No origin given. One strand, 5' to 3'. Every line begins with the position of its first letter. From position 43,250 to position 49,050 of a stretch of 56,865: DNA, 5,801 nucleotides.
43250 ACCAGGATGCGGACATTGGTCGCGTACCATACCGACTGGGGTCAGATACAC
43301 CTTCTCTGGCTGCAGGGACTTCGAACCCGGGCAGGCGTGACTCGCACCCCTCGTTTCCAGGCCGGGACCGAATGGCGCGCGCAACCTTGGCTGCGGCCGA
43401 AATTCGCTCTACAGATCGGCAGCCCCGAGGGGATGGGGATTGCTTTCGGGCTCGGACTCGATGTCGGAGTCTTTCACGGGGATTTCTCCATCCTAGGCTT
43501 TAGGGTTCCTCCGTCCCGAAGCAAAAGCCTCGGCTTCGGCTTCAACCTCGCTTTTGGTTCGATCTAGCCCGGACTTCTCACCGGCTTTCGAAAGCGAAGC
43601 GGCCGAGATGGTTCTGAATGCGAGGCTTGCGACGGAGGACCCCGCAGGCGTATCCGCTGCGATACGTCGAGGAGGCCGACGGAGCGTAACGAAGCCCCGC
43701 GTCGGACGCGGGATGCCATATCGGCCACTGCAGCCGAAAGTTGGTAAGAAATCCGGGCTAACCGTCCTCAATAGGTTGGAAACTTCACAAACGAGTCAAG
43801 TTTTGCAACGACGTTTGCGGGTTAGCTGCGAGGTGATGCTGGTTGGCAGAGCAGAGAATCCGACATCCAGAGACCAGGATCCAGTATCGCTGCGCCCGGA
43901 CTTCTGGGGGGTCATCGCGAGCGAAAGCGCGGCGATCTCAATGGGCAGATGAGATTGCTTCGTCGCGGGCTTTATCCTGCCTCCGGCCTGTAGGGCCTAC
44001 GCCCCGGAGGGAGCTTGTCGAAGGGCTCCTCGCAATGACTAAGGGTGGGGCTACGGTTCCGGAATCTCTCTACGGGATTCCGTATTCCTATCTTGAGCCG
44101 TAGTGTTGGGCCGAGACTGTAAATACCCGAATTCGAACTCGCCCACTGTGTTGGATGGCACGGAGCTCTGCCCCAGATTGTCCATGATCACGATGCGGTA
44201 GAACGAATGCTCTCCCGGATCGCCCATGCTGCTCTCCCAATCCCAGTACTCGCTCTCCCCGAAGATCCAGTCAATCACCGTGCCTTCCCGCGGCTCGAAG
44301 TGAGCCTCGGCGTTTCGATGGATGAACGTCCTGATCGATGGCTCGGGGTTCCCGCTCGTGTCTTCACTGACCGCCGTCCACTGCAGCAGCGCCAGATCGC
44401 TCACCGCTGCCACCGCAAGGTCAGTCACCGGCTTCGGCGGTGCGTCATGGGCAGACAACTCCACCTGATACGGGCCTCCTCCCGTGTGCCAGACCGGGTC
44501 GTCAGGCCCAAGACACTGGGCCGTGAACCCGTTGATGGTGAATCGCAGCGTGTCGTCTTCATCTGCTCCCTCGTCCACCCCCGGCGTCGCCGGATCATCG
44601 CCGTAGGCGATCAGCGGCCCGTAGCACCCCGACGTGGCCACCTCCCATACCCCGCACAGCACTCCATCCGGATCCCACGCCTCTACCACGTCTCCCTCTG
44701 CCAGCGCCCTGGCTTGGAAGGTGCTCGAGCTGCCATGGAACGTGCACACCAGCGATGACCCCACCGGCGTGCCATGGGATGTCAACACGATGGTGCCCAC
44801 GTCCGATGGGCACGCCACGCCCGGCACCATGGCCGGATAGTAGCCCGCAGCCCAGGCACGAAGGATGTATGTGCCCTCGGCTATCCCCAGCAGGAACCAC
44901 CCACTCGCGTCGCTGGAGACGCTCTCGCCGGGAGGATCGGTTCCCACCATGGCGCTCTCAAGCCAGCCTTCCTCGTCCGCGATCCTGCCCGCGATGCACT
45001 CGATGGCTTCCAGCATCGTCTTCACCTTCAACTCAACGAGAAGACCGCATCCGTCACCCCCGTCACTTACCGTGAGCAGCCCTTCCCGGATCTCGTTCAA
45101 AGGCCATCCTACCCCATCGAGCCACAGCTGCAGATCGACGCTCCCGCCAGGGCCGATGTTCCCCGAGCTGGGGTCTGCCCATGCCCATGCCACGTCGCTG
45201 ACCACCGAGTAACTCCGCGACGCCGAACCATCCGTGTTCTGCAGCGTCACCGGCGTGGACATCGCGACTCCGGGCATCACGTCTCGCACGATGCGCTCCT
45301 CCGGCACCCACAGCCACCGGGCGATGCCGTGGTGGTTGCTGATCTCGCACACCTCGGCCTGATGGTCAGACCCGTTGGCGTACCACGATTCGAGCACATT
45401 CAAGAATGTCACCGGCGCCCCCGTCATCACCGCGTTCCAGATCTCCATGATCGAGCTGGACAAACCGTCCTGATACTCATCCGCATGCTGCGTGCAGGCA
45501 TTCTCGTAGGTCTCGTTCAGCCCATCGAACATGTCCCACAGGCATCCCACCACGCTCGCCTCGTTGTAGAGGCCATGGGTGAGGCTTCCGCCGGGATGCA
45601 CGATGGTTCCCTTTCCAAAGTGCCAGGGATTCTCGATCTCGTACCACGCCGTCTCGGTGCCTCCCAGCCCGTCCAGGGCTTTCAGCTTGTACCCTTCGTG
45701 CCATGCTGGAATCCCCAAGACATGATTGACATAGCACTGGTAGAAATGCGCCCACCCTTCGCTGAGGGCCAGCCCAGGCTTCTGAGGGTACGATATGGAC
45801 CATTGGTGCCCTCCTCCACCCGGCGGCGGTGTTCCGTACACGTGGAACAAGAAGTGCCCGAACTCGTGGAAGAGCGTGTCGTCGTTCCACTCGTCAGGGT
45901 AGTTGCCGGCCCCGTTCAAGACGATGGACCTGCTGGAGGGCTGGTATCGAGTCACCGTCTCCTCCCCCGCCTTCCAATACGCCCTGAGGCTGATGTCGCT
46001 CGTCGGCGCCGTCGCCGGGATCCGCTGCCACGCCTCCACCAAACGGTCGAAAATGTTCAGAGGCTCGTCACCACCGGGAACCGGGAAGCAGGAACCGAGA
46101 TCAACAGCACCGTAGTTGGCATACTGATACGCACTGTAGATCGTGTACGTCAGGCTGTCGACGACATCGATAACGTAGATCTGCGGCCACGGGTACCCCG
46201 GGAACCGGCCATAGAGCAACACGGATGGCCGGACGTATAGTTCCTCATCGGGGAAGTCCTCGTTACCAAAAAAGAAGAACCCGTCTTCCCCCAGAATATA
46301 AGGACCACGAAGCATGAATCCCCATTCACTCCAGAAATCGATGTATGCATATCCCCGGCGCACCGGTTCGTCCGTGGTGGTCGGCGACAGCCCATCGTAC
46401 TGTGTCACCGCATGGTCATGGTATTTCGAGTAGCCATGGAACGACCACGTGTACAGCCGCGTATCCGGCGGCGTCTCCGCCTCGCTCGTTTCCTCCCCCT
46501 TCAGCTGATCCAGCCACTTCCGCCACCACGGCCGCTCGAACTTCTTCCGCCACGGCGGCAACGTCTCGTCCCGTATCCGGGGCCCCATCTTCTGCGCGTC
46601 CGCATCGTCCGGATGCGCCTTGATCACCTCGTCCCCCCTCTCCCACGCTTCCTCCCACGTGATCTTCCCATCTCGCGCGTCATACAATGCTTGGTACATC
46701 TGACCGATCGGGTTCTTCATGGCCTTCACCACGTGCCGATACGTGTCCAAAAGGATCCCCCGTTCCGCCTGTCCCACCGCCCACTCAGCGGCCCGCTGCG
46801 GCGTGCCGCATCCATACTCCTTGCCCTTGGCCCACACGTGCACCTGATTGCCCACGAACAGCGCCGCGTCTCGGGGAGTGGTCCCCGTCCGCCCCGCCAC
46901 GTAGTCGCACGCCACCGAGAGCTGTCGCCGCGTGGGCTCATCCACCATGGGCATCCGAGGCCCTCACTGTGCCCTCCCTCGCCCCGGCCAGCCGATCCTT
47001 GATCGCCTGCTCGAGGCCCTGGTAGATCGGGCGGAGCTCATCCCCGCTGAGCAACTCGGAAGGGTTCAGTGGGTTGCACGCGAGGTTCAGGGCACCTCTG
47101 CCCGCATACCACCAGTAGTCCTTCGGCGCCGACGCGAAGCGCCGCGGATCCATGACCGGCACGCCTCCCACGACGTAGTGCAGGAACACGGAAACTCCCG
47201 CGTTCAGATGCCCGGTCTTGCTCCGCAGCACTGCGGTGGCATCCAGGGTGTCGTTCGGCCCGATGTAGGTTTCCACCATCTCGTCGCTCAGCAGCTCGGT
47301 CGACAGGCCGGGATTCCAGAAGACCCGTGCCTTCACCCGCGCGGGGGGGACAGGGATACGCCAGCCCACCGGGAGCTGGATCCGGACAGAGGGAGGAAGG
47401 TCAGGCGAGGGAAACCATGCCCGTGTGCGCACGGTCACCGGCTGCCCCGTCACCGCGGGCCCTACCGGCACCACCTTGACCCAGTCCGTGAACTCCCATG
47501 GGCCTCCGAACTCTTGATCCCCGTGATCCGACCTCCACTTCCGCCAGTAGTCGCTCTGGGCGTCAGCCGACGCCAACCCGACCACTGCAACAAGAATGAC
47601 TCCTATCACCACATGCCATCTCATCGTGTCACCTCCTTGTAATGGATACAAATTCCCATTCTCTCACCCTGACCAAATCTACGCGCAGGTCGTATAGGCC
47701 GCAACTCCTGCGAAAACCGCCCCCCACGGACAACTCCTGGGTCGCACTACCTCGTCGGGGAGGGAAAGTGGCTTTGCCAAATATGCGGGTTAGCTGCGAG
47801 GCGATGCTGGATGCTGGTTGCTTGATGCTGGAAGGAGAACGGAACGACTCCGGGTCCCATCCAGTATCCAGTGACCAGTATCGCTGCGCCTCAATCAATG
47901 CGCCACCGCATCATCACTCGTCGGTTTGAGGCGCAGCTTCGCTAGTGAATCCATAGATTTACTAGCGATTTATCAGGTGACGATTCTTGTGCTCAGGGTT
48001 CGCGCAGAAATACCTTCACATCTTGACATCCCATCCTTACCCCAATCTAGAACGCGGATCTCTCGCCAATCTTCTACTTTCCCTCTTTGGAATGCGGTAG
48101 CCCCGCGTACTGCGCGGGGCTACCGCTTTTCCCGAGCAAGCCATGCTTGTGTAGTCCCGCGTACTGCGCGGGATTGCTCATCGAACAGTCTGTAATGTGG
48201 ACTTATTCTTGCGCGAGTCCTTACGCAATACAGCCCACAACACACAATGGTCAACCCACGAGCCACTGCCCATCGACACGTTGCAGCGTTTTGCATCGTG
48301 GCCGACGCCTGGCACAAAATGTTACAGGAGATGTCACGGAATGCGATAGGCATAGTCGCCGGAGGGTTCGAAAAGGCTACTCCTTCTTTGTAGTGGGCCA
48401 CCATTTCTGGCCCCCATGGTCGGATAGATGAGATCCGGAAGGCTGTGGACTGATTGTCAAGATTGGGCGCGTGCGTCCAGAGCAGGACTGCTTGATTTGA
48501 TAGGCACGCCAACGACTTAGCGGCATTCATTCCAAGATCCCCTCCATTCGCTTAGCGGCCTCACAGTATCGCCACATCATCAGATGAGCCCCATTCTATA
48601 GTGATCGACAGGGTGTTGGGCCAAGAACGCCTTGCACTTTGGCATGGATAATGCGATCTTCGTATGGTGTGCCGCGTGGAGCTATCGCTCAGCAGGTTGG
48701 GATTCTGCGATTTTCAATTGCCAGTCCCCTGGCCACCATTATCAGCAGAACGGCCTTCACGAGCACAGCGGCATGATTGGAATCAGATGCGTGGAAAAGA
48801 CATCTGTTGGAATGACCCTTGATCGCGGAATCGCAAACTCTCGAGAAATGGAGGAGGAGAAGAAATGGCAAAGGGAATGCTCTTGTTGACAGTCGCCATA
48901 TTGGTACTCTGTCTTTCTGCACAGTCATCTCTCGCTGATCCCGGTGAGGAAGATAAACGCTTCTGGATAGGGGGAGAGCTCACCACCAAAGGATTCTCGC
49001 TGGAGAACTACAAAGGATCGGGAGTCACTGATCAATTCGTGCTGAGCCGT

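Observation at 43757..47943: GC-rich two-gene cassette bracketed by two direct M1 copies and other repeat modules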

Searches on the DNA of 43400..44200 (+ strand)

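Call 50: search_rna_families(source=window, start=43400, end=44200, threshold=evalue, max_evalue=5)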
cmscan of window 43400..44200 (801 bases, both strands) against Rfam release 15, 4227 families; matches with E-value up to 5: 2.
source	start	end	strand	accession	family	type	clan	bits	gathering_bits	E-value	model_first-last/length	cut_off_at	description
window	43417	43518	+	RF01724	SAM-Chlorobi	Cis-reg;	-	17.8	35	1.1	1-87/87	no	SAM-Chlorobi RNA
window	44144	44200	+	RF01281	snoR35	Gene; snRNA; snoRNA; CD-box;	CL00053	14.3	40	3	1-56/81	3'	Small nucleolar RNA snoR35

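Call 85: search_dna_similar(query=window:43560-43765:+, collection=plasmids, mode=distant, max_rows=8, max_evalue=0.001)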
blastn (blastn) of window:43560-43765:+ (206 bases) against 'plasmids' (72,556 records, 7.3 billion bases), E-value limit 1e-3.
No match.

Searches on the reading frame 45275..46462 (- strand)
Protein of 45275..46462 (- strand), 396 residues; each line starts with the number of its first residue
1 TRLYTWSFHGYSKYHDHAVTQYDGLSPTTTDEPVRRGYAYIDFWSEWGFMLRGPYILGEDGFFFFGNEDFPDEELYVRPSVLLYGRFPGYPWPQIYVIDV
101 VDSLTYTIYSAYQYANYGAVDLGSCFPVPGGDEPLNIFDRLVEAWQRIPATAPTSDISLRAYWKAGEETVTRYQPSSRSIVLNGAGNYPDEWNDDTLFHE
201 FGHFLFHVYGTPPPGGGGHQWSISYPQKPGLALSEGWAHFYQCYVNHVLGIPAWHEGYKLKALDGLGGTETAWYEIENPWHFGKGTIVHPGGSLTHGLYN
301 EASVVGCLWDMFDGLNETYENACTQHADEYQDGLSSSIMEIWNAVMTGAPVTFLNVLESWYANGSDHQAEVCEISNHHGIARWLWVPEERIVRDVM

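Call 59: find_homologous_proteins(query=A6, max_evalue=0.00001)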
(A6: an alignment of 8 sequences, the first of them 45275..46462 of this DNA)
Query A6 (8 sequences) (396 aa, profile of the alignment): 1 proteins with E <= 0.00001 among 4979 candidates.
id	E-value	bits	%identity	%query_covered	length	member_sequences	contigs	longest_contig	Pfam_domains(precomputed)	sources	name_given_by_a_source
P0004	1.4e-103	365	63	70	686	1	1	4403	PF13620.13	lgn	-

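Call 60: search_solved_structures(query=A6, max_evalue=10, show_alignments=3)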
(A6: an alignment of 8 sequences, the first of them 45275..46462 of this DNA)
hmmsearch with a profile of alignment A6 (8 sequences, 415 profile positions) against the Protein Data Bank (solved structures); distinct sequences matched with E-value up to 10: 2.
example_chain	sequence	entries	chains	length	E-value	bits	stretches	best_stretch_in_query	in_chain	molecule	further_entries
2f09_A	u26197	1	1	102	0.83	11.9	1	139-197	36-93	Hypothetical protein ydhA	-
3h0l_B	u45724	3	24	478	2.3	10.4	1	66-128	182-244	Aspartyl/glutamyl-tRNA(Asn/Gln) amidotransferase subunit B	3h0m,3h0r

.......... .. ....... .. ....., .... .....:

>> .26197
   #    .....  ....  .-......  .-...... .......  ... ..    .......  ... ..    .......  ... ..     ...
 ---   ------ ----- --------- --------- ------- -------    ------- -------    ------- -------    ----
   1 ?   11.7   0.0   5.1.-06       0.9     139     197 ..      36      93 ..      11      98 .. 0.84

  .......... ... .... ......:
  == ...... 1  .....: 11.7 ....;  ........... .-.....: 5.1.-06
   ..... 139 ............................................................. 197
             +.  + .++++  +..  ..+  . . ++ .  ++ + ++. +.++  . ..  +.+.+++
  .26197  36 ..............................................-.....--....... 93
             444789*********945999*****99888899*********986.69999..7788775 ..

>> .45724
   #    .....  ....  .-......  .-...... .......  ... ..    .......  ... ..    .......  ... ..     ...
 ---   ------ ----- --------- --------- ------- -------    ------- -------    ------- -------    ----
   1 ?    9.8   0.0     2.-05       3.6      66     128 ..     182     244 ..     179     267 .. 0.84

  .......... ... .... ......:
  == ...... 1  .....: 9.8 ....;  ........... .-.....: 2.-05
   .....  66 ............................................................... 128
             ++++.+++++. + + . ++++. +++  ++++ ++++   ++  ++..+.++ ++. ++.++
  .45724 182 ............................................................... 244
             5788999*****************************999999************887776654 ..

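Call 61: search_protein_families(library=pfam, alignment_id=A6, max_evalue=5)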
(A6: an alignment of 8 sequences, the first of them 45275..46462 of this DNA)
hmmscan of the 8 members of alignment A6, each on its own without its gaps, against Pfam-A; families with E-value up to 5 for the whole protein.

A. member 1, window:45275-46462:- (396 aa): 0 families

B. families by the number of members that match (of 8 scanned): 1 family
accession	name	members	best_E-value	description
PF22671.1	Gp18_domIII_N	1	0.11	Tail sheath protein Gp18 domain III N-terminal region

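Call 69: predict_structure(alignment_id=A7)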
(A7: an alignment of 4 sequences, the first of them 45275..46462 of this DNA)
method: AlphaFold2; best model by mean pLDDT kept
length: 396 residues; sequences in the alignment: 4
mean_pLDDT: 31.8   pTM: 0.26
mean pLDDT of the five models: 31.8, 29.8, 28.4, 27.6, 27.4
residues with pLDDT >= 90: 0; 70-90: 0; 50-70: 0; < 50: 396
segments of 3 or more residues with pLDDT < 50: 1-396
pLDDT, mean of each block of 10 residues (from residue 1): 24 31 31 29 31 33 33 29 27 28 31 22 26 37 44 41 38 45 37 33 33 31 32 30 31 28 29 28 24 24 31 38 35 38 35 37 33 30 28 24
secondary structure, 60 per line:
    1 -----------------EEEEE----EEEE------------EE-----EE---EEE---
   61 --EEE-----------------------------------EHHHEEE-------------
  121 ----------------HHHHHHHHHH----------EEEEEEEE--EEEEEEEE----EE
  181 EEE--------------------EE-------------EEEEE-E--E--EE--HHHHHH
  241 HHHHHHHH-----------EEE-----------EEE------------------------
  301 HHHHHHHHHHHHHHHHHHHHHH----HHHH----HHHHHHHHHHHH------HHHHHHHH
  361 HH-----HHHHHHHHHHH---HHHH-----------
elements in order: E18-22 E27-30 E55-57 E63-65 E105-107 H137-146 E157-164 E167-174 E179-183 E219-223 H235-248 E260-262 E274-276 H301-322 H327-330 H335-346 H353-362 H368-378 H382-385

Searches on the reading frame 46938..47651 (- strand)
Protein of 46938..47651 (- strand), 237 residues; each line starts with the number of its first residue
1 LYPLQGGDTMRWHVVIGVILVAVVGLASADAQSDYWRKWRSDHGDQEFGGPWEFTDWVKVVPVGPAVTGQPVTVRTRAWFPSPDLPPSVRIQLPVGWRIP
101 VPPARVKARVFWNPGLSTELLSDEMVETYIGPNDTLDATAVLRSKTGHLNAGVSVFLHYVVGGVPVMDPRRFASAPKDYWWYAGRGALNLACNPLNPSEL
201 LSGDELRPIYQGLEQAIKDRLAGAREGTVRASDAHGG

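Call 8: search_protein_families(library=pfam, proteins=[window:46938-47651:-], max_evalue=0.01)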
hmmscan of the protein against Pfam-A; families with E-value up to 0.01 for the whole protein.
window:46938-47651:- (237 aa): 0 families

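Call 11: find_homologous_proteins(query=window:46938-47651:-)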
Query window:46938-47651:- (237 aa): 2 proteins with E <= 0.001 among 1737 candidates.
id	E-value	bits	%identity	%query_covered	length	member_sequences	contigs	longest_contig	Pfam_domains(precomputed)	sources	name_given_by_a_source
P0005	3.2e-153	526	100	96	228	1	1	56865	-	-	-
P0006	7.7e-97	341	69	95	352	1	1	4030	-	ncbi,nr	ncbi:hypothetical protein JXA88_05220 [Candidatus Fermentibacteria bacterium]|nr:hypothetical protei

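Call 38: search_protein_families(library=ncbifam, proteins=[window:46938-47651:-, P0006], max_evalue=0.01)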
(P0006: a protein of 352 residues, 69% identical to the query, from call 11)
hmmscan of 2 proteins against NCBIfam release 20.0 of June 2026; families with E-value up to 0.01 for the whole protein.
window:46938-47651:- (237 aa): 0 families

P0006 (352 aa): 0 families

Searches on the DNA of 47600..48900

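Call 51: search_rna_families(source=window, start=47600, end=48900, threshold=evalue, max_evalue=5)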
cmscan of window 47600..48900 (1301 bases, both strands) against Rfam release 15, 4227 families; matches with E-value up to 5: 4.
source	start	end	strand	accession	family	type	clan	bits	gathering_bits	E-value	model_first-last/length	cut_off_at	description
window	48094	48126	+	RF01791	F6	Gene; sRNA;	-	28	46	0.015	1-57/57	no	F6 TB sRNA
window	48094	48126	-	RF01791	F6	Gene; sRNA;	-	26.2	46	0.041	1-57/57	no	F6 TB sRNA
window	48101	48151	+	RF02401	ClpQY_promoter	Cis-reg;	-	15.5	42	1.6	1-57/57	no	ClpQY promoter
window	47893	47926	-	RF01133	sR3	Gene; snRNA; snoRNA; CD-box;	-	13.1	41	1.6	22-55/55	no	Small nucleolar RNA sR3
